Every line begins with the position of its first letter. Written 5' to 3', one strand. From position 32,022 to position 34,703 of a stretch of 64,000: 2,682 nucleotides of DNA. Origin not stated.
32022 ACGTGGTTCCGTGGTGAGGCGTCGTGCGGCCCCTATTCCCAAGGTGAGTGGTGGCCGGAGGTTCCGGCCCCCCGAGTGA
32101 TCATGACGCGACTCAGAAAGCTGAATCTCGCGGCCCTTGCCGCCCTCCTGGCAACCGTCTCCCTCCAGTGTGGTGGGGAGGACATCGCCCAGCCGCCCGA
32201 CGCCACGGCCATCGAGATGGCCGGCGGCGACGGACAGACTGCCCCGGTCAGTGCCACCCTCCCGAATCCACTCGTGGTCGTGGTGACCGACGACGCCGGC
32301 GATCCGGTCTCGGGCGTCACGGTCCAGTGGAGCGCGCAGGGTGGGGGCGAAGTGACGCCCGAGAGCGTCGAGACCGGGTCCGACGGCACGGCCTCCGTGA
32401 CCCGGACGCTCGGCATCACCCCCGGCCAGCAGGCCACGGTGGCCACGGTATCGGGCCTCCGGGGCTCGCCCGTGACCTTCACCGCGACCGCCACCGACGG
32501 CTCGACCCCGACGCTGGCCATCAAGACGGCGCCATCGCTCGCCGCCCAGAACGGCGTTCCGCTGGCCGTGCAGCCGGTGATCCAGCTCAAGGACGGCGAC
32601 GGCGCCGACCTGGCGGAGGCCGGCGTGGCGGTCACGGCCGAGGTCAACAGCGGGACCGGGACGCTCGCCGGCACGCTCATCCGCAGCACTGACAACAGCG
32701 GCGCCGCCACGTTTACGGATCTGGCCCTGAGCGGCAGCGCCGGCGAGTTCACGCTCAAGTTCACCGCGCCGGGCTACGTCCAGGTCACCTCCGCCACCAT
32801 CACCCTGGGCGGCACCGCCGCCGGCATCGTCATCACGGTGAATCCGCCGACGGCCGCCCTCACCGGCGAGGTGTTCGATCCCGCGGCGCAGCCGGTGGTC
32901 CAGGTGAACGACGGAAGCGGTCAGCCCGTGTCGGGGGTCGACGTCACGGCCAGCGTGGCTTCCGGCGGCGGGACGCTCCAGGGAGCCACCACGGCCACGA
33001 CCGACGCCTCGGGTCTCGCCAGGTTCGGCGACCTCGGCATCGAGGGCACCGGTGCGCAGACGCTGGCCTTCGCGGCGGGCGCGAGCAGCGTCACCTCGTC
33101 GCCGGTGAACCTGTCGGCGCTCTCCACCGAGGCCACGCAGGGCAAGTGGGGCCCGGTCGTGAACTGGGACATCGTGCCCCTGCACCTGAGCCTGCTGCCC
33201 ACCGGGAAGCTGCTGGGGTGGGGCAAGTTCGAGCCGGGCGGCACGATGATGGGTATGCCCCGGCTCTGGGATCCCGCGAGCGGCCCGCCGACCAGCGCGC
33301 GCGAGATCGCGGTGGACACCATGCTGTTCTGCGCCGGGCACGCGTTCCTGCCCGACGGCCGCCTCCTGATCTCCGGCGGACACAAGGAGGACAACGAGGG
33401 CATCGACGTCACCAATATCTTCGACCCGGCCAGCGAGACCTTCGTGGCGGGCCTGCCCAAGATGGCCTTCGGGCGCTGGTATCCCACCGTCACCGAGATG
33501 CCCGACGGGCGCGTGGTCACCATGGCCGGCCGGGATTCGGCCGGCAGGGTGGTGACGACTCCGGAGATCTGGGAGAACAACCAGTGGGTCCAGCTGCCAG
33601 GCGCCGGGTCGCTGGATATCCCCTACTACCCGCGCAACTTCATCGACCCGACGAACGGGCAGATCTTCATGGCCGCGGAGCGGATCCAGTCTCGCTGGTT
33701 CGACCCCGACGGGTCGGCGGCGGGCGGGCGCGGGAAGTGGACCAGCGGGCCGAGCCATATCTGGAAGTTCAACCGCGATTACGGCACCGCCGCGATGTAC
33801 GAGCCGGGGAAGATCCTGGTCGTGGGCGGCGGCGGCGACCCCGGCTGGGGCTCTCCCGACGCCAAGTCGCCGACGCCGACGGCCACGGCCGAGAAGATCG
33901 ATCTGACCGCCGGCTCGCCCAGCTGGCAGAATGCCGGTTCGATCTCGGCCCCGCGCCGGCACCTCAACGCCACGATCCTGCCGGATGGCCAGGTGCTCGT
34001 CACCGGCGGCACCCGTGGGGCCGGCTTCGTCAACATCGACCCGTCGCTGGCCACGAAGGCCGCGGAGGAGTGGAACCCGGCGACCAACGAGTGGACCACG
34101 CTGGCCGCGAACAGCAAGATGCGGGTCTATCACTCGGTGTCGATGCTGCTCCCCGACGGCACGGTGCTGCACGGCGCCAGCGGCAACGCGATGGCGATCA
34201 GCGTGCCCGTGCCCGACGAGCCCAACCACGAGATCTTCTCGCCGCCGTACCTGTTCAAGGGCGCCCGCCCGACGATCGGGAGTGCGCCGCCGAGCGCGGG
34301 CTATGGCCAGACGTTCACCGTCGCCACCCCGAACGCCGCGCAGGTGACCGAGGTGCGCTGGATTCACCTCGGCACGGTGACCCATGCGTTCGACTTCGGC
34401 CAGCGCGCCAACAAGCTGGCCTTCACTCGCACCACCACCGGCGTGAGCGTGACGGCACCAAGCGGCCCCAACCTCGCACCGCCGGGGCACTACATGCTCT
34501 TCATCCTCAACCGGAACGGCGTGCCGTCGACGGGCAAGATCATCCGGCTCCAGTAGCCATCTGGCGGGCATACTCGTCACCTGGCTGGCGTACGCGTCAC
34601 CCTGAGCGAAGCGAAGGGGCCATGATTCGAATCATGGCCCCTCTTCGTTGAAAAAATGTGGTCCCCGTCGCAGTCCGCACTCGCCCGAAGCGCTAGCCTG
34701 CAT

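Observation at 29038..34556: Tandem lipoprotein paralogs: extendable Ig-like stalks carrying a complete copper-radical-oxidase domain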

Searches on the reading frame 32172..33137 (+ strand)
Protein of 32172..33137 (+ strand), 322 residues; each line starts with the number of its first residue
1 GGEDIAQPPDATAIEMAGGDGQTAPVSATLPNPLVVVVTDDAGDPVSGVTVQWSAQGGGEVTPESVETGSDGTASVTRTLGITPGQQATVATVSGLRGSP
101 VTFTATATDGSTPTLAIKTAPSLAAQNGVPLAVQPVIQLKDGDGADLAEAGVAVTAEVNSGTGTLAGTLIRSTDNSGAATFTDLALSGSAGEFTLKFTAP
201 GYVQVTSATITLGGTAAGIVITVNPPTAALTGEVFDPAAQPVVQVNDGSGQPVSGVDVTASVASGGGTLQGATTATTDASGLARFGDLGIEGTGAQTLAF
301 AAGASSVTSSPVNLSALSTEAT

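Call 70: predict_structure(alignment_id=A3)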
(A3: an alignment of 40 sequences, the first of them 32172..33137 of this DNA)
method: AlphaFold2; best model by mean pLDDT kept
length: 322 residues; sequences in the alignment: 40
mean_pLDDT: 94.1   pTM: 0.75
mean pLDDT of the five models: 94.1, 94.1, 93.7, 92.7, 92.4
residues with pLDDT >= 90: 278; 70-90: 39; 50-70: 4; < 50: 1
segments of 3 or more residues with pLDDT < 50: none
pLDDT, mean of each block of 10 residues (from residue 1): 74 96 95 98 96 96 98 98 94 94 93 95 91 96 94 97 96 98 93 95 94 89 97 94 93 91 97 93 96 97 94 93 74
secondary structure, 60 per line:
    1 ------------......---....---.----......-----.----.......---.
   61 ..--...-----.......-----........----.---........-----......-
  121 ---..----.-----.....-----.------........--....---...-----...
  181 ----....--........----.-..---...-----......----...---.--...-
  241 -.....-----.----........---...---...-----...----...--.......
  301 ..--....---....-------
elements in order: E13-18 E22-25 E34-39 E50-56 E60-62 E65-67 E73-79 E85-92 E101-108 E114-119 E136-140 E153-160 E163-166 E170-172 E178-180 E185-188 E191-198 E210-212 E218-223 E228-230 E242-246 E257-264 E268-270 E274-276 E282-284 E289-291 E294-302 E305-308 E312-315

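Call 72: fold_search(model_id=the predicted structure, library=pdb)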
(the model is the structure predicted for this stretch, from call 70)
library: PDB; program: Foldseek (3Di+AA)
matches with E <= 10: 1836; with E <= 0.001: 308
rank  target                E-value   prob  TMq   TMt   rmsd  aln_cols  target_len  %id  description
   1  1cwv                  3.6e-09  1.00  0.24  0.17  24.9       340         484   17  CRYSTAL STRUCTURE OF INVASIN: A BACTERIAL INTEGRIN-BINDING PROTEIN (released 1999-10-13)
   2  7som_D                4.8e-09  1.00  0.26  0.07  23.5       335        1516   12  Ciliary C2 central pair apparatus isolated from Chlamydomonas reinhardtii (released 2022-04-13)
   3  4e9l                  5.9e-09  1.00  0.33  0.34  24.5       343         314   16  FdeC, a Novel Broadly Conserved Escherichia coli Adhesin Eliciting Protection against Urinary Tract Infections (released 2012-04-25)
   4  9u62_E                8.6e-09  1.00  0.31  0.12  11.1       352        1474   13  AP pathways C3 convertase C3bBbP and C3 complex (released 2026-01-14)
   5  9qk2_F                9.4e-09  1.00  0.27  0.18  11.4       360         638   13  Structure of the Complement classical and lectin pathway C3 convertase in complex with substrate C3 (released 2025-12-24)
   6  8uh2_A                1.0e-08  1.00  0.31  0.21  11.6       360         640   13  Complex of C3b with the inhibitor albicin (released 2024-05-08)
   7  9ijj_h                1.0e-08  1.00  0.23  0.09  21.6       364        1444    9  In situ structure of the central apparatus in mouse sperm axoneme. (released 2025-06-04)
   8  9ijj_4I               1.4e-08  1.00  0.24  0.04  25.6       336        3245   12  In situ structure of the central apparatus in mouse sperm axoneme. (released 2025-06-04)
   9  8eok_G                2.3e-08  1.00  0.29  0.19  12.0       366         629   12  Structure of the C3bB proconvertase in complex with lufaxin and factor Xa (released 2023-08-30)
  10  9u61_C                3.1e-08  1.00  0.28  0.17  12.5       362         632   13  CP/MBL pathways C3 convertase C4b2a and C3 complex (released 2026-01-14)
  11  6rur_A                3.2e-08  1.00  0.33  0.21  10.7       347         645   12  Structure of the SCIN stabilized C3bBb convertase bound to properdin (released 2019-08-21)
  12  8enu_G                4.3e-08  1.00  0.30  0.20  11.8       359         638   13  Structure of the C3bB proconvertase in complex with lufaxin (released 2023-08-09)
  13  5ldy_B                6.0e-08  1.00  0.27  0.26  27.1       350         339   15  Structure of Yersinia pseudotuberculosis InvD (released 2017-06-14)
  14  4uj6                  6.6e-08  1.00  0.23  0.13  19.6       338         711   14  Structure of surface layer protein SbsC, domains 1-6 (released 2016-04-27)
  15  7qiv_A                6.9e-08  1.00  0.33  0.22  11.6       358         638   13  Structure of human C3b in complex with the EWE nanobody (released 2022-02-16)
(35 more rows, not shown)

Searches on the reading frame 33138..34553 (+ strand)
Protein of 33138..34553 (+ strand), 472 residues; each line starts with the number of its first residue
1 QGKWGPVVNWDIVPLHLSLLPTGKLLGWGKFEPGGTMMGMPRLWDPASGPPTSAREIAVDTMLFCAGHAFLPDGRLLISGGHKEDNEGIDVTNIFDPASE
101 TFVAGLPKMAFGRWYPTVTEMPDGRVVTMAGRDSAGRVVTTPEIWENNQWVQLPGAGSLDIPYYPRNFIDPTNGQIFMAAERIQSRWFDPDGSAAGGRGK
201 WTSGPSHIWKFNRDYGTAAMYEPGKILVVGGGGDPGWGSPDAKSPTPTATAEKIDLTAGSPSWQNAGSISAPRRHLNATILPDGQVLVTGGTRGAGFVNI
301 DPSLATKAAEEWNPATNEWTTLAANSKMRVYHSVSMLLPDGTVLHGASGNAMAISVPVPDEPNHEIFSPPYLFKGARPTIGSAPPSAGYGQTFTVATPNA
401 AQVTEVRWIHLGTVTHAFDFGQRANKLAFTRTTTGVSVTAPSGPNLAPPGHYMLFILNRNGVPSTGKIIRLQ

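Call 73: search_protein_representatives(protein=window:33138-34553:+)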
Query: 472 residues. Proteins with E-value up to 0.001 (for the whole library): 35040; up to 1e-10: 17973; up to 1e-30: 4275. The best 150 are listed.
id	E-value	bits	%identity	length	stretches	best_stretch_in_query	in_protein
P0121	1.5e-213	726.5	69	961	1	2-472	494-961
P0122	1.2e-206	703.7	68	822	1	2-471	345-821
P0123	5.7e-176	602.5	62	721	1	2-471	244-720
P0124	1.1e-130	453.2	55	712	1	2-472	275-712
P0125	1.4e-127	442.9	53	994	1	2-471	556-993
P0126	1.3e-121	423.2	53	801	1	2-472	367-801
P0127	4.0e-121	421.6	54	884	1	2-472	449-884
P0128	5.6e-119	414.6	50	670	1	1-471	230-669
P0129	4.5e-118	411.6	49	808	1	2-471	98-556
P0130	4.9e-118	411.4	52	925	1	2-471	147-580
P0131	1.3e-117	410.1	64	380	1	18-306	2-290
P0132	7.9e-117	407.5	50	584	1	2-471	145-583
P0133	1.5e-115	403.2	50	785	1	1-471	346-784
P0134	1.6e-115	403.2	48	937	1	2-471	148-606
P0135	2.1e-115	402.7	48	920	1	2-471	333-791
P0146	1.4e-109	383.5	50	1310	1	2-469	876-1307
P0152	7.4e-108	377.9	46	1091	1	2-471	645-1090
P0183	8.4e-103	361.2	48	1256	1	1-471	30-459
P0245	4.6e-96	339.0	46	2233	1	2-470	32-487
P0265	2.8e-94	333.1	46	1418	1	2-470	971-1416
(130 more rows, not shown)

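Call 76: search_protein_families(library=pfam, proteins=[P0121, P0125, P0146, P0152, P0245, P0265, P0183], max_evalue=0.00001)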
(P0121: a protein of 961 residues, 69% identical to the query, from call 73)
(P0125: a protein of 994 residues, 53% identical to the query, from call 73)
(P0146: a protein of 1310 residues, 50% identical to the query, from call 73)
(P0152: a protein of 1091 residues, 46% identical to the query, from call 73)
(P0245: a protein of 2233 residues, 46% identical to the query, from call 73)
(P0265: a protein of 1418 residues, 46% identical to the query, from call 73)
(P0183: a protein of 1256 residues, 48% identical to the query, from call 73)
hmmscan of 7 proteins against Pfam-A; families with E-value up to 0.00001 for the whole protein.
P0121 (961 aa): 4 families
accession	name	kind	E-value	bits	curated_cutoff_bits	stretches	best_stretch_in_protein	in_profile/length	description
PF09118.17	GO-like_E_set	-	2.5e-23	82.7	25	1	866-960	1-100/100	Galactose oxidase-like, Early set domain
PF13964.12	Kelch_6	-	5e-12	45.8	25.3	0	763-813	2-45/50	Kelch motif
PF07250.17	Glyoxal_oxid_N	-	1.2e-09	38.3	37.5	1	544-624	59-139/243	Glyoxal oxidase N-terminus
PF24063.1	DUF7363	-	2.2e-06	28.7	28.3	0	262-307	47-91/107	Domain of unknown function (DUF7363)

P0125 (994 aa): 8 families
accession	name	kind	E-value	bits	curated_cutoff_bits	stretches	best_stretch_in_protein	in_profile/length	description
PF02369.22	Big_1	-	1.1e-26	93.2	34.9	1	167-227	20-80/93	Bacterial Ig-like domain (group 1)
PF09118.17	GO-like_E_set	-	4.4e-25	88.3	25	1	899-992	1-99/100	Galactose oxidase-like, Early set domain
PF13964.12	Kelch_6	-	2.2e-15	56.4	25.3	0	748-801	2-50/50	Kelch motif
PF01344.31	Kelch_1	-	2.8e-14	52.7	20.1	0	750-798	3-46/46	Kelch motif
PF13620.12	CarboxypepD_reg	-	3.1e-10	40.7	32.3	0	380-456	12-80/82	Carboxypeptidase regulatory-like domain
PF07250.17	Glyoxal_oxid_N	-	2.1e-09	37.4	37.5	0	591-683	51-144/243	Glyoxal oxidase N-terminus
PF17789.7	MG4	-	8.8e-08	32.7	24.7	0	167-208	17-56/95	Macroglobulin domain MG4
PF13418.12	Kelch_4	-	4.7e-06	26.9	21.6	0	614-652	10-47/49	Galactose oxidase, central domain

P0146 (1310 aa): 12 families
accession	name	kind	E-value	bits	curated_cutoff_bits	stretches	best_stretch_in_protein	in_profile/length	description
PF02369.22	Big_1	-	4.1e-35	120.2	34.9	2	393-467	17-90/93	Bacterial Ig-like domain (group 1)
PF09134.16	Invasin_D3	-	1.6e-27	96.3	33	2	376-470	1-96/98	Invasin, domain 3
PF02368.24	Big_2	-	8.9e-24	83.7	22.8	2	785-864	1-77/79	Bacterial Ig-like domain (group 2)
PF09118.17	GO-like_E_set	-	7.2e-21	74.8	25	1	1214-1306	1-97/100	Galactose oxidase-like, Early set domain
PF13964.12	Kelch_6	-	6.1e-12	45.5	25.3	0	929-976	3-50/50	Kelch motif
PF07646.21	Kelch_2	-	7.9e-11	41.8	21.3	0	1069-1111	2-46/48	Kelch motif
PF01344.31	Kelch_1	-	1.4e-10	40.9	20.1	0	937-972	11-45/46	Kelch motif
PF22359.2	Big-like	-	8.7e-10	39.1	27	0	824-867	4-47/48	Bacterial Ig-like domain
PF07250.17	Glyoxal_oxid_N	-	1.4e-09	38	37.5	0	911-1039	51-185/243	Glyoxal oxidase N-terminus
PF13620.12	CarboxypepD_reg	-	2.4e-08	34.6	32.3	0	296-369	1-70/82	Carboxypeptidase regulatory-like domain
PF24681.1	Kelch_KLHDC2_KLHL20_DRC7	-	1.9e-07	31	50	0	1034-1193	15-175/221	KLHDC2/KLHL20/DRC7 Kelch-repeats domain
PF13418.12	Kelch_4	-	1.4e-06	28.6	21.6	0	936-971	11-46/49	Galactose oxidase, central domain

P0152 (1091 aa): 10 families
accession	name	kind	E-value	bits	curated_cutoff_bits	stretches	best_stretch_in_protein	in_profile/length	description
PF09118.17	GO-like_E_set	-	4.1e-26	91.6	25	1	996-1090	1-100/100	Galactose oxidase-like, Early set domain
PF17957.7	Big_7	-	4.7e-20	72.5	24.1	1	373-440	1-69/70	Bacterial Ig domain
PF07250.17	Glyoxal_oxid_N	-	7.6e-19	68.3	37.5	1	702-819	63-185/243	Glyoxal oxidase N-terminus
PF13964.12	Kelch_6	-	4.8e-09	36.3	25.3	0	708-755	3-50/50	Kelch motif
PF13415.12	Kelch_3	-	4.4e-08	33.5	22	0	909-957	3-47/48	Galactose oxidase, central domain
PF01344.31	Kelch_1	-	2.1e-07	30.8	20.1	0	716-752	11-46/46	Kelch motif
PF24981.1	Beta-prop_ATRN-LZTR1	-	3.9e-07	30.1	50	0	862-968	109-219/289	Attractin/LZTR1 beta-propeller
PF07646.21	Kelch_2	-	1e-06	28.9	21.3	0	715-751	10-47/48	Kelch motif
PF13418.12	Kelch_4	-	1.2e-06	28.7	21.6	0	707-750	4-46/49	Galactose oxidase, central domain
PF25210.1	Kelch_FKB95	-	2.7e-06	27.6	70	0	866-946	49-126/268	FKB95, Kelch-repeats domain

P0245 (2233 aa): 14 families
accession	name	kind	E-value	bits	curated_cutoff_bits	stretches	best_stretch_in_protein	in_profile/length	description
PF22352.2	K319L-like_PKD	-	1.1e-84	278.9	27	7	1708-1788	1-82/84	K319L-like, PKD domain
PF18911.6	PKD_4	-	3.2e-40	136.5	27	1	584-664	2-82/85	PKD domain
PF18099.7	CBM_35_2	-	7.5e-38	129.5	23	2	2120-2228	1-111/112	Carbohydrate binding module (family 35)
PF03422.21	CBM_6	-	6.3e-32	110.9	28.9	2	2121-2229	8-123/125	Carbohydrate binding module (family 6)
PF02010.21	REJ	-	1.6e-23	83.5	25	0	881-955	51-129/452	REJ domain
PF09118.17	GO-like_E_set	-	1.4e-22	80.3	25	1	395-487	1-99/100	Galactose oxidase-like, Early set domain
PF07250.17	Glyoxal_oxid_N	-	2.9e-17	63.2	37.5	1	90-212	66-185/243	Glyoxal oxidase N-terminus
PF13964.12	Kelch_6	-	1.2e-15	57.3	25.3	0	300-349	6-50/50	Kelch motif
PF02018.23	CBM_4_9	-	2.4e-12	47.8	25.9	1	670-797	2-133/136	Carbohydrate binding domain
PF21027.3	Sde0182_C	-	2.8e-09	37.9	27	0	602-622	2-22/83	Cellulose-binding protein Sde0182, C-terminal domain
PF01344.31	Kelch_1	-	6.9e-09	35.5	20.1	0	295-344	1-44/46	Kelch motif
PF00041.27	fn3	-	7.4e-08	32.9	25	1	497-575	3-82/84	Fibronectin type III domain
PF02412.23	TSP_3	-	1.1e-06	28.7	25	0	1798-1814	15-31/36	Thrombospondin type 3 repeat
PF00801.26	PKD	-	1.5e-06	28.5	23.5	0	1712-1788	9-78/80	PKD domain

P0265 (1418 aa): 7 families
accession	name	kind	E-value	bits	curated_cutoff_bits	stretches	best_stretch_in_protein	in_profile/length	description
PF17957.7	Big_7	-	8e-33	113.3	24.1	2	874-943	1-70/70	Bacterial Ig domain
PF09118.17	GO-like_E_set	-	1.2e-26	93.4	25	1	1323-1416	1-99/100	Galactose oxidase-like, Early set domain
PF07250.17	Glyoxal_oxid_N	-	2e-12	47.3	37.5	1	1006-1143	48-187/243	Glyoxal oxidase N-terminus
PF00041.27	fn3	-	2.4e-12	47.4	25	1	248-327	2-75/84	Fibronectin type III domain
PF13964.12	Kelch_6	-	2.1e-10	40.7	25.3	0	1224-1278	2-50/50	Kelch motif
PF13418.12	Kelch_4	-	9.5e-10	38.7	21.6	0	1033-1067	9-43/49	Galactose oxidase, central domain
PF07646.21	Kelch_2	-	1.3e-07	31.7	21.3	0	1126-1163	1-43/48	Kelch motif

P0183 (1256 aa): 8 families
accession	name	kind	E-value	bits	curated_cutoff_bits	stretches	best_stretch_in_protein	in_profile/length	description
PF13385.13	Laminin_G_3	-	2.2e-29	103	27.6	1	1095-1248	1-151/151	Concanavalin A-like lectin/glucanases superfamily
PF09118.17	GO-like_E_set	-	6.6e-23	81.3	25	1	365-459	1-100/100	Galactose oxidase-like, Early set domain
PF18998.6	Flg_new_2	-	1.2e-22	80.1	23.6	2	726-793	3-72/73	Divergent InlB B-repeat domain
PF17957.7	Big_7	-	2.3e-15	57.4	24.1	1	470-538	1-70/70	Bacterial Ig domain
PF13964.12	Kelch_6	-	4e-13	49.3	25.3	0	274-324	2-47/50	Kelch motif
PF07250.17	Glyoxal_oxid_N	-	1.1e-09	38.3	37.5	1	67-210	52-199/243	Glyoxal oxidase N-terminus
PF01344.31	Kelch_1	-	5.3e-09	35.9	20.1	0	93-129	11-46/46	Kelch motif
PF24681.1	Kelch_KLHDC2_KLHL20_DRC7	-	1.3e-06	28.3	50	0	210-346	35-171/221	KLHDC2/KLHL20/DRC7 Kelch-repeats domain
